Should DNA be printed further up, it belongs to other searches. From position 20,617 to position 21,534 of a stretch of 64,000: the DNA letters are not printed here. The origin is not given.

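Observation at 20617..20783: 161-bp element with 21-bp TIRs, TAA flanks and a nested perfect 12-bp palindrome in the aspC / hypothetical-gene divergent region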

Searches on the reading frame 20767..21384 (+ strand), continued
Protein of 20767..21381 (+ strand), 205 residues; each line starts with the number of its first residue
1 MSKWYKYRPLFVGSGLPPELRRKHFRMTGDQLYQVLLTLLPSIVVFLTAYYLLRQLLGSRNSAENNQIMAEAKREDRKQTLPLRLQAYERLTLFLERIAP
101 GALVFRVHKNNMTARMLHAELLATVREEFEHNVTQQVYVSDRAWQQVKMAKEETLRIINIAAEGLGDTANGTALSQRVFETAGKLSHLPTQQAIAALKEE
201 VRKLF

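Call 52: find_encoding_contigs(protein=P0123, flank=1500, max_places=2)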
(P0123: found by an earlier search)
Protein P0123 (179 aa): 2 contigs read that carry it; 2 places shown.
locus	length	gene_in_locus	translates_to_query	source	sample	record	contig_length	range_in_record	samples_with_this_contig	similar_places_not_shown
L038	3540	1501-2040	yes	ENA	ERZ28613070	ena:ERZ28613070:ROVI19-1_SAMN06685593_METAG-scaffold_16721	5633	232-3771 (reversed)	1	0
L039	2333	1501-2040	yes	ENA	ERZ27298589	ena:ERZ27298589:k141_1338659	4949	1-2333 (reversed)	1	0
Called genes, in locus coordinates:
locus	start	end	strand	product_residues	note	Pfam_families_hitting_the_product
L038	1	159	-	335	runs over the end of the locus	PF00294:PfkB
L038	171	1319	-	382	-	PF00155:Aminotran_1_2, PF01041:DegT_DnrJ_EryC1 (weak)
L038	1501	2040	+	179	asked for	PF25589:DUF7935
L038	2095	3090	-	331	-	PF03308:MeaB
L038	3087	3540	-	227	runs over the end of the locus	?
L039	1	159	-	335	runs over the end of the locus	PF00294:PfkB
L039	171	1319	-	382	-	PF00155:Aminotran_1_2, PF01041:DegT_DnrJ_EryC1 (weak)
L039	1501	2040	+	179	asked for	PF25589:DUF7935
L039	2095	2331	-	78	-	?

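Call 56: find_encoding_contigs(protein=P0128, flank=10000, max_places=3)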
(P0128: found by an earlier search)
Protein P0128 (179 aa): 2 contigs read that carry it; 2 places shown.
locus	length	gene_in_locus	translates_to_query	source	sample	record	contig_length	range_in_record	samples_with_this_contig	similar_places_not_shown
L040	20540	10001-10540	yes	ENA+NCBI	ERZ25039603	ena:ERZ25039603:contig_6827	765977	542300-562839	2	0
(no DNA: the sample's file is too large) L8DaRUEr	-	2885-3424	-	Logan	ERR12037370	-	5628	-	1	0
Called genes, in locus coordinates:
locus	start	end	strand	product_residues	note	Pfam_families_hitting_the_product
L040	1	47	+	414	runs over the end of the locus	PF00872:Transposase_mut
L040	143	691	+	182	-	-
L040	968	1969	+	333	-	PF18962:Por_Secre_tail (weak)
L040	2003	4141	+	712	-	PF13884:Peptidase_S74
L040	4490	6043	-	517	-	PF28550:DUF8436, PF00890:FAD_binding_2 (faint), PF01134:GIDA (faint), PF03486:HI0933_like (faint), PF07992:Pyr_redox_2 (faint), PF01266:DAO, PF21688:FAD-depend_C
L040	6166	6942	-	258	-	PF13568:OMP_b-brl_2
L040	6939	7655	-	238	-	PF01209:Ubie_methyltran, PF13489:Methyltransf_23 (weak), PF13847:Methyltransf_31, PF08241:Methyltransf_11, PF08242:Methyltransf_12, PF13649:Methyltransf_25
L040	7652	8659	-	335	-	PF00294:PfkB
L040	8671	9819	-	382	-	PF00155:Aminotran_1_2, PF01041:DegT_DnrJ_EryC1 (weak)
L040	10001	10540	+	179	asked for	PF25589:DUF7935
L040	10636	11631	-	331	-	PF03308:MeaB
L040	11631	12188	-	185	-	-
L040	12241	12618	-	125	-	-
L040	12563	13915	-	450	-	-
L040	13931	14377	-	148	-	PF00583:Acetyltransf_1, PF13302:Acetyltransf_3, PF13420:Acetyltransf_4 (weak)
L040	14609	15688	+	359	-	-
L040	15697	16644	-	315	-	PF13302:Acetyltransf_3, PF00583:Acetyltransf_1, PF12680:SnoaL_2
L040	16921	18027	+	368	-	PF13808:DDE_Tnp_1_assoc, PF01609:DDE_Tnp_1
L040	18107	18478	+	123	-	-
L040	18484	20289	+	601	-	PF07719:TPR_2 (faint), PF13424:TPR_12 (faint), PF00515:TPR_1 (faint), PF00211:Guanylate_cyc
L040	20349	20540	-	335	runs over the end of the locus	-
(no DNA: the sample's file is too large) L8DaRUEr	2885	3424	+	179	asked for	PF25589:DUF7935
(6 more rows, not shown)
